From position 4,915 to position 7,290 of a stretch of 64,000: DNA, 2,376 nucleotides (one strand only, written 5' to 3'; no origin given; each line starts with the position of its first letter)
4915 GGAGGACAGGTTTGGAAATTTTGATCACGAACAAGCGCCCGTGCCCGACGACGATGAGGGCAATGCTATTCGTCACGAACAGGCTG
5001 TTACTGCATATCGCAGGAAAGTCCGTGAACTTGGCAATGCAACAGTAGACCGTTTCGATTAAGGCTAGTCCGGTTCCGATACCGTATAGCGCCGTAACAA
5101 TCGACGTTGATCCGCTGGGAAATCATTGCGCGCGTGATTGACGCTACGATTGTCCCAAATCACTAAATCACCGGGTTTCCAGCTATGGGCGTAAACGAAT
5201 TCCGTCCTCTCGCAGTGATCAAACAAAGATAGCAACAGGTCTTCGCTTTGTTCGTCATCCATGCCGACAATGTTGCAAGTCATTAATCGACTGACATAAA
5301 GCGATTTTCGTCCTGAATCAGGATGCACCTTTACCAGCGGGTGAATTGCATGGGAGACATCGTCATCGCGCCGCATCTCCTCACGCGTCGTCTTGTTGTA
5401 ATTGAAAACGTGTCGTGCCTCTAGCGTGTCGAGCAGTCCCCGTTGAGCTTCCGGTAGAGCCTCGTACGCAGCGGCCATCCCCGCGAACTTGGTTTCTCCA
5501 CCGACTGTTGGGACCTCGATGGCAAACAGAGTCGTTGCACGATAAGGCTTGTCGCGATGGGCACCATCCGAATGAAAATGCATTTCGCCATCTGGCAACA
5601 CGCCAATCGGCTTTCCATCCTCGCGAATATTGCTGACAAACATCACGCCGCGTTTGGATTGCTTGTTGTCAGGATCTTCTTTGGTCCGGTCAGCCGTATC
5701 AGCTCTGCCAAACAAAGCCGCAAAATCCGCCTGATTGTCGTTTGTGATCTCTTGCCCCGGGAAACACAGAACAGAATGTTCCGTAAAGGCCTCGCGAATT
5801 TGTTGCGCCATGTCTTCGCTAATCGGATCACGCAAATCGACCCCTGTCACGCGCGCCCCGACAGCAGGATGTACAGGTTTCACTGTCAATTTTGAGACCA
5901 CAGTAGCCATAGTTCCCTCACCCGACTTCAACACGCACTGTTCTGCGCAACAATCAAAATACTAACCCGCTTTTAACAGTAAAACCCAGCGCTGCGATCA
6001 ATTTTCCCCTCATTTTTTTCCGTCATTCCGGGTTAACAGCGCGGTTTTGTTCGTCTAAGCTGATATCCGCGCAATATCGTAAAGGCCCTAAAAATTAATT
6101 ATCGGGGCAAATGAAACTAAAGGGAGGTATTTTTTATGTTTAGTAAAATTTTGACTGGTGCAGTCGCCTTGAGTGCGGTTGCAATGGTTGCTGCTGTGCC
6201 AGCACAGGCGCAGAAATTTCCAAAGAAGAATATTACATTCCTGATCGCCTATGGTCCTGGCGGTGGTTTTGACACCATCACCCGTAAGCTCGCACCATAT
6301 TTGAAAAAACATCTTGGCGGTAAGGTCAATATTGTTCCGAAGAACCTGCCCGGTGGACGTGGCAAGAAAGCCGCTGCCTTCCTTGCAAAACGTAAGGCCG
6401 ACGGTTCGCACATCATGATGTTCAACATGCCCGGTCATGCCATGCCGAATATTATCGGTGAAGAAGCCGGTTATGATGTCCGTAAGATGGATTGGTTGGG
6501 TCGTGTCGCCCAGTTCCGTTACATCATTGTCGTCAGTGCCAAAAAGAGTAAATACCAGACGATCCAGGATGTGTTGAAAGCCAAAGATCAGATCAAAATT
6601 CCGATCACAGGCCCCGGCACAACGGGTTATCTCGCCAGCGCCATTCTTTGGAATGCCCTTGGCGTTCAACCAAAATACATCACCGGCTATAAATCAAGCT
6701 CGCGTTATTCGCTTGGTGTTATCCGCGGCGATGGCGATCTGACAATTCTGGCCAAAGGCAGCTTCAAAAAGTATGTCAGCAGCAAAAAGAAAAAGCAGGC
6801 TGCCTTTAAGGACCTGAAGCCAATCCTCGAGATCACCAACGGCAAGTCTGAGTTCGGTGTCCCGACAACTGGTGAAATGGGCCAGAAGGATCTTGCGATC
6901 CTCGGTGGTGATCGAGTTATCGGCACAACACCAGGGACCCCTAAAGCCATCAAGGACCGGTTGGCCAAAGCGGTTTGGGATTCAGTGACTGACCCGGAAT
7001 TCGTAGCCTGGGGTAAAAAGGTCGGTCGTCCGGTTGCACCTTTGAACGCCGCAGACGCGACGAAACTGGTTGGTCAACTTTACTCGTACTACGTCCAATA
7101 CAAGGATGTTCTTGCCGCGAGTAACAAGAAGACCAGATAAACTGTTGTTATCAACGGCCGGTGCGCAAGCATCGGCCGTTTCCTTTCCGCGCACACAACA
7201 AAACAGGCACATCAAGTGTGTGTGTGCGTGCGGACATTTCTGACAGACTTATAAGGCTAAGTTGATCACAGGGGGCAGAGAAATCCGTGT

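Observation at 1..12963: Dense cluster of six Fe(II)/2-oxoglutarate dioxygenases around a TTT uptake system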

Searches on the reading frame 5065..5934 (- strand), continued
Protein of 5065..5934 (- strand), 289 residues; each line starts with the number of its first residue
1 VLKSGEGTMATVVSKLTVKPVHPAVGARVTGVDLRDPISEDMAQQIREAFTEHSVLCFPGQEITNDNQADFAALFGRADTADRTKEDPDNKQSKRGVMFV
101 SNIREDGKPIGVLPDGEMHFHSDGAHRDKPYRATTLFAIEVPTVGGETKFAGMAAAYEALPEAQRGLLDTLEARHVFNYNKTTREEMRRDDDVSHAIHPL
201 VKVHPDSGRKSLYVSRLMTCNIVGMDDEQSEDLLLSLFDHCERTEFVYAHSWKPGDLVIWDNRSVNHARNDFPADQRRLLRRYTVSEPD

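Call 79: search_protein_families(library=pfam, proteins=[L017:4420-6360:+, L017:6477-7439:+, L017:8078-9016:+, L017:9068-9913:+, L017:9978-11063:-, L017:11122-11988:-, L017:12169-13068:+, L017:13194-15263:-, L017:15356-16444:-, L017:16462-17952:-], max_evalue=0.00001)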
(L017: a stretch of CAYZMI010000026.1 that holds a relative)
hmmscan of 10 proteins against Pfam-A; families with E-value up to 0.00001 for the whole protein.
L017:4420-6360:+ (646 aa): 2 families
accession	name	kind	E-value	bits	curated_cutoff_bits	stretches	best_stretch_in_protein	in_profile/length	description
PF02867.20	Ribonuc_red_lgC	-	1.1e-115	387.7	23.9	2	110-429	2-337/523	Ribonucleotide reductase, barrel domain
PF00317.26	Ribonuc_red_lgN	-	6.9e-18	64.9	28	1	41-106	2-77/77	Ribonucleotide reductase, all-alpha domain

L017:6477-7439:+ (320 aa): 1 family
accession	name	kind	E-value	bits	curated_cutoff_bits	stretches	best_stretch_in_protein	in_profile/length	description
PF00268.27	Ribonuc_red_sm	-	2.3e-78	263.8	33.6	1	8-281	2-281/281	Ribonucleotide reductase, small chain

L017:8078-9016:+ (312 aa): 2 families
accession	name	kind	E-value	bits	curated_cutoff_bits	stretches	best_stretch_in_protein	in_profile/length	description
PF13468.12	Glyoxalase_3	-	2.2e-22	80.4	25.1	1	19-209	1-174/176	Glyoxalase-like domain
PF13669.12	Glyoxalase_4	-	2e-07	31.7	27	0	20-129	1-95/109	Glyoxalase/Bleomycin resistance protein/Dioxygenase superfamily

L017:9068-9913:+ (281 aa): 1 family
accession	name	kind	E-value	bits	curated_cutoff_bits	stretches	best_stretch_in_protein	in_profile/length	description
PF02668.22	TauD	-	3.3e-61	208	27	1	9-275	2-266/267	Taurine catabolism dioxygenase TauD, TfdA family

L017:9978-11063:- (361 aa): 1 family
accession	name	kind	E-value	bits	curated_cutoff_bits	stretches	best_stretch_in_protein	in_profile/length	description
PF01070.24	FMN_dh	-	2.1e-97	326.7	24.9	2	185-338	197-349/350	FMN-dependent dehydrogenase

L017:11122-11988:- (288 aa): 1 family
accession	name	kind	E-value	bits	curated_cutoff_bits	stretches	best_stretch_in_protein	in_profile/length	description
PF01557.24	FAA_hydrolase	-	1.1e-46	159.6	23.9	1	80-280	2-210/214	Fumarylacetoacetate (FAA) hydrolase C-terminal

L017:12169-13068:+ (299 aa): 1 family
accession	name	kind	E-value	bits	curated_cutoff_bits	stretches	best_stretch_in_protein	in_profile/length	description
PF02668.22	TauD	-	3.9e-53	181.5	27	1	23-292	2-267/267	Taurine catabolism dioxygenase TauD, TfdA family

L017:13194-15263:- (689 aa): 1 family
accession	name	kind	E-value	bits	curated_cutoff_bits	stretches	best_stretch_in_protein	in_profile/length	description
PF01970.21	TctA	-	5.3e-119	398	28.9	1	22-443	1-423/423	Tripartite tricarboxylate transporter TctA family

L017:15356-16444:- (362 aa): 0 families

L017:16462-17952:- (496 aa): 3 families
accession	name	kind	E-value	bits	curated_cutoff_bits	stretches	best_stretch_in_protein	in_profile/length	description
PF01977.22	UbiD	-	8.6e-59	198.6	23.3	1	126-319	6-200/206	3-octaprenyl-4-hydroxybenzoate carboxy-lyase Rift-related domain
PF20696.2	UbiD_C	-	8.1e-26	91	24.2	1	333-463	4-127/127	3-octaprenyl-4-hydroxybenzoate carboxy-lyase C-terminal domain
PF20695.2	UbiD_N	-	3.6e-07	30.6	24.3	1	29-100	2-70/78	3-octaprenyl-4-hydroxybenzoate carboxy-lyase N-terminal domain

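Call 81: search_protein_families(library=pfam, proteins=[L022:1043-2119:-, L020:4153-5025:-, L023:10881-12029:-, L026:12769-13641:+, L023:8285-9892:+, L016:2238-3260:+, L037:2282-3886:-, L037:10483-12141:+, L048:4008-5669:+, L017:15356-16444:-], max_evalue=0.001)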
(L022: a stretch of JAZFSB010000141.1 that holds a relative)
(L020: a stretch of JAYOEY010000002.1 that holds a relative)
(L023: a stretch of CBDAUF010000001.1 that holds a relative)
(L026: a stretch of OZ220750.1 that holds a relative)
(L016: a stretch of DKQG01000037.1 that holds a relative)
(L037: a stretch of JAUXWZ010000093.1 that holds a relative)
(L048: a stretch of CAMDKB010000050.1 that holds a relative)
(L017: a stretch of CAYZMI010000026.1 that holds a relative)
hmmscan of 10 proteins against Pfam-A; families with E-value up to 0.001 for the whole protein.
L022:1043-2119:- (358 aa): 1 family
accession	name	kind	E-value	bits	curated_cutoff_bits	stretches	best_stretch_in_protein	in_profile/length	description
PF03401.19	TctC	-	0.00013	22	27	1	89-335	19-253/274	Tripartite tricarboxylate transporter family receptor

L020:4153-5025:- (290 aa): 3 families
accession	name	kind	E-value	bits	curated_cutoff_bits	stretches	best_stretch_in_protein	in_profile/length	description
PF00106.31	adh_short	-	4.1e-42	144.3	26.6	1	13-218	1-191/195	short chain dehydrogenase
PF13561.12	adh_short_C2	-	1e-30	107.5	27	1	22-254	6-227/236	Enoyl-(Acyl carrier protein) reductase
PF08659.16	KR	-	2.2e-05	24.9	22.6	1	15-103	3-91/180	KR domain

L023:10881-12029:- (382 aa): 1 family
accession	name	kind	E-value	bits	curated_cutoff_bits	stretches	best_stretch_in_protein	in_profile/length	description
PF04909.20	Amidohydro_2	-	1.1e-29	104.5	26.4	1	115-381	48-288/289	Amidohydrolase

L026:12769-13641:+ (290 aa): 0 families

L023:8285-9892:+ (535 aa): 2 families
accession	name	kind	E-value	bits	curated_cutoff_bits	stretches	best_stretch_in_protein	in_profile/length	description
PF07969.17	Amidohydro_3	-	5.2e-24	86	29.7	1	46-512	2-472/472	Amidohydrolase family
PF01979.26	Amidohydro_1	-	3.5e-06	26.9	25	1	402-511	245-345/345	Amidohydrolase family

L016:2238-3260:+ (340 aa): 2 families
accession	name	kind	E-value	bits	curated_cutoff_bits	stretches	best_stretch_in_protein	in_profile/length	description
PF12974.12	Phosphonate-bd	-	4.7e-06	26.6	27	1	53-143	41-132/242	ABC transporter, phosphonate, periplasmic substrate-binding protein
PF09084.16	NMT1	-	1.1e-05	25.9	20.5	1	36-175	17-152/216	NMT1/THI5 like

L037:2282-3886:- (534 aa): 9 families
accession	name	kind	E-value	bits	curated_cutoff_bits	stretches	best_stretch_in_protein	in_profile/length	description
PF01593.30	Amino_oxidase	-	2.2e-18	67.2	19.8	1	15-321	3-275/443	Flavin containing amine oxidoreductase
PF01266.30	DAO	-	2.4e-13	50.8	27.9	2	5-50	1-49/353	FAD dependent oxidoreductase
PF13450.12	NAD_binding_8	-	9.7e-12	45.4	21.9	1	8-61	1-53/68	NAD(P)-binding Rossmann-like domain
PF07992.20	Pyr_redox_2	-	4e-07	30.2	26.1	1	5-43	2-41/291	Pyridine nucleotide-disulphide oxidoreductase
PF01946.23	Thi4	-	4.5e-06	26.5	26.2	1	3-42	17-57/235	Thi4 family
PF00890.30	FAD_binding_2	-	1.2e-05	25.1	20.4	1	5-43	1-39/414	FAD binding domain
PF12831.13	FAD_oxidored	-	1.5e-05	24.9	27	1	5-64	1-61/416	FAD dependent oxidoreductase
PF03486.20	HI0933_like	-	0.0001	22.3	50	0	5-39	2-36/244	HI0933-like protein Rossmann domain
PF00070.33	Pyr_redox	-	0.00016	22.6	22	0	6-63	2-58/82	Pyridine nucleotide-disulphide oxidoreductase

L037:10483-12141:+ (552 aa): 12 families
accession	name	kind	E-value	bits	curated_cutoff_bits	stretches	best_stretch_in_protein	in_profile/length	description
PF01494.25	FAD_binding_3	-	4.4e-74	250.2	22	1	11-345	2-347/349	FAD binding domain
PF13738.12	Pyr_redox_3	-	1.2e-06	28.4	30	0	14-44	1-31/305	Pyridine nucleotide-disulphide oxidoreductase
PF13450.12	NAD_binding_8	-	5.3e-06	27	21.9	1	15-44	1-30/68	NAD(P)-binding Rossmann-like domain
PF05834.18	Lycopene_cycl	-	1e-05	25.2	23.4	1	13-182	2-153/380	Lycopene cyclase protein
PF07992.20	Pyr_redox_2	-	1.6e-05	25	26.1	1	13-46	145-178/291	Pyridine nucleotide-disulphide oxidoreductase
PF02254.24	TrkA_N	-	2.5e-05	25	23.8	1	13-75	1-58/116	TrkA-N domain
PF00070.33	Pyr_redox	-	3.6e-05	24.6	22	1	13-46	2-35/82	Pyridine nucleotide-disulphide oxidoreductase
PF00890.30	FAD_binding_2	-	4.5e-05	23.3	20.4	0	13-44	2-33/414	FAD binding domain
PF01946.23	Thi4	-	4.7e-05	23.2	26.2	1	10-42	17-50/235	Thi4 family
PF12831.13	FAD_oxidored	-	5.8e-05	23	27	1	12-165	1-140/416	FAD dependent oxidoreductase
PF01266.30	DAO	-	6.9e-05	23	27.9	1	13-43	2-32/353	FAD dependent oxidoreductase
PF03486.20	HI0933_like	-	0.00086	19.3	50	0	12-44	2-34/244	HI0933-like protein Rossmann domain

L048:4008-5669:+ (553 aa): 3 families
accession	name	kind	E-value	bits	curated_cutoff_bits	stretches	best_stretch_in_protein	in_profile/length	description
PF01977.22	UbiD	-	6.8e-49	166.3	23.3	1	118-319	7-202/206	3-octaprenyl-4-hydroxybenzoate carboxy-lyase Rift-related domain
PF20696.2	UbiD_C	-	4.6e-09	36.8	24.2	1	334-455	6-127/127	3-octaprenyl-4-hydroxybenzoate carboxy-lyase C-terminal domain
PF20695.2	UbiD_N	-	1.8e-07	31.6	24.3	1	17-102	1-73/78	3-octaprenyl-4-hydroxybenzoate carboxy-lyase N-terminal domain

L017:15356-16444:- (362 aa): 0 families

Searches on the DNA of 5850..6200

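Call 73: search_rna_families(source=window, start=5850, end=6200, threshold=evalue, max_evalue=1)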
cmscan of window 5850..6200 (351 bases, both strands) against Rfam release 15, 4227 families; matches with E-value up to 1: 1.
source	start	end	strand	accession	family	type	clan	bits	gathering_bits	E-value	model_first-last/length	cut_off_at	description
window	5945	5994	+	RF01414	Dicty_Class_I_RNA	Gene;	-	18.6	41.5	0.6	1-56/56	no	Class I RNA from Dictyostelium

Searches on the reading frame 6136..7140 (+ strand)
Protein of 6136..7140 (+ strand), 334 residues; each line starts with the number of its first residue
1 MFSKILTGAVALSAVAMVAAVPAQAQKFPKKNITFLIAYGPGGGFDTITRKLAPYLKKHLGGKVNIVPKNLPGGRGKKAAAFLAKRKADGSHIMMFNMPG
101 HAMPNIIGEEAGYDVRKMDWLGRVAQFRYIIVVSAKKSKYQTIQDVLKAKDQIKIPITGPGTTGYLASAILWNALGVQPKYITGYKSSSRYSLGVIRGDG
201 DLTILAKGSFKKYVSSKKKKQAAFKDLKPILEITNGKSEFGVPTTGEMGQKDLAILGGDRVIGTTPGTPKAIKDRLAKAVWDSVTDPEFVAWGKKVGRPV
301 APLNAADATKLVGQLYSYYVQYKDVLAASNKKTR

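Call 3: search_protein_families(library=pfam, proteins=[window:6136-7140:+])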
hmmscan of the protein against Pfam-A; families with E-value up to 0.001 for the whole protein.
window:6136-7140:+ (334 aa): 1 family
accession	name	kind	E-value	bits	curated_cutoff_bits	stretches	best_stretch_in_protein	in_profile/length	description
PF03401.19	TctC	-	9e-09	35.7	27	1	48-312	1-258/274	Tripartite tricarboxylate transporter family receptor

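Call 21: search_solved_structures(query=window:6136-7140:+, max_evalue=0.01)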
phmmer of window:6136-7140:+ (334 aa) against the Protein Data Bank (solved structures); distinct sequences matched with E-value up to 0.01: 6.
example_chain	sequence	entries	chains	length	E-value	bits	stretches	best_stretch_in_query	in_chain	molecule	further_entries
2f5x_A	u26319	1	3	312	1.2e-12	51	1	26-311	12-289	BugD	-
25hk_A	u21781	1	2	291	1.3e-11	47.5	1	25-300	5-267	Tripartite tricarboxylate transporter substrate binding protein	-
2qpq_A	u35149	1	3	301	1.6e-11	47.3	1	27-174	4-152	protein Bug27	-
5oei_A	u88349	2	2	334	5.2e-08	35.7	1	26-204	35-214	Uncharacterized protein family UPF0065:Tat pathway signal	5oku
4x9t_A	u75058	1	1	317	4.1e-07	32.8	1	26-286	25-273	Uncharacterized protein UPF0065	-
6hke_A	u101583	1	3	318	0.0012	21.4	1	27-179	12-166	Possible TctC subunit of the Tripartite Tricarboxylate Transport(TTT) Family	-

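Call 46: search_protein_families(library=ncbifam, proteins=[window:6136-7140:+], max_evalue=1e-10)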
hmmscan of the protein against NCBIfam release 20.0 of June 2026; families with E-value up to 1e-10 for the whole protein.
window:6136-7140:+ (334 aa): 0 families
